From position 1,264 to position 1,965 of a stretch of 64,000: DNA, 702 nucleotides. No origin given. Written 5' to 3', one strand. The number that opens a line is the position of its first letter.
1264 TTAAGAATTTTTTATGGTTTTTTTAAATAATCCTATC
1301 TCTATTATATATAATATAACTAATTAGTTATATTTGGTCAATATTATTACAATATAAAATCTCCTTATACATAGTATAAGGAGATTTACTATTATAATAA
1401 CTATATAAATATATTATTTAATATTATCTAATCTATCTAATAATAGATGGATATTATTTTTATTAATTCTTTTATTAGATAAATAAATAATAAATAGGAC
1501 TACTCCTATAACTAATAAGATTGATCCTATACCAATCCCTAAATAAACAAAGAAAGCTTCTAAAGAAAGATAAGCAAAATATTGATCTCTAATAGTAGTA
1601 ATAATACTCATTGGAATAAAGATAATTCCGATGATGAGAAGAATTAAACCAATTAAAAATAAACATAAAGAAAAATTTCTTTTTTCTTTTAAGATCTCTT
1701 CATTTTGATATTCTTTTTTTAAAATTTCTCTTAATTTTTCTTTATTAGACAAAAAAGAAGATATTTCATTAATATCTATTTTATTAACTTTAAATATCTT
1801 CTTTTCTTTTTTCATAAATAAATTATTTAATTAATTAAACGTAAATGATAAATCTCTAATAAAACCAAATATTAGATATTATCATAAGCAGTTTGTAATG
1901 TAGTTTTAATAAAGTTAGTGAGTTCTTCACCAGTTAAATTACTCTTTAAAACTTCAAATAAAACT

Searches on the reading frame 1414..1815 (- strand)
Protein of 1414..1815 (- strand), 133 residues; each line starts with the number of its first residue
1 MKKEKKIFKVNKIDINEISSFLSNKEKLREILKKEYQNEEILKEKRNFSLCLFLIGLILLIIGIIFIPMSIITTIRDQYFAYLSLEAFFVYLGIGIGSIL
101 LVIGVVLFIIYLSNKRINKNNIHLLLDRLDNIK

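Call 8: search_protein_families(library=pfam, proteins=[window:1414-1815:-], max_evalue=0.001)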
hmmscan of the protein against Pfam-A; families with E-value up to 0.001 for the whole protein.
window:1414-1815:- (133 aa): 2 families
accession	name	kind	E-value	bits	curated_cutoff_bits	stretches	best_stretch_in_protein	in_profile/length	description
PF13903.11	Claudin_2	-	3.4e-06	27.4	29.1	1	40-114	82-149/192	PMP-22/EMP/MP20/Claudin tight junction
PF20990.2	DUF2207_C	-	0.00078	19.7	33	1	12-112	102-188/247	Predicted membrane protein (DUF2207) C-terminal domain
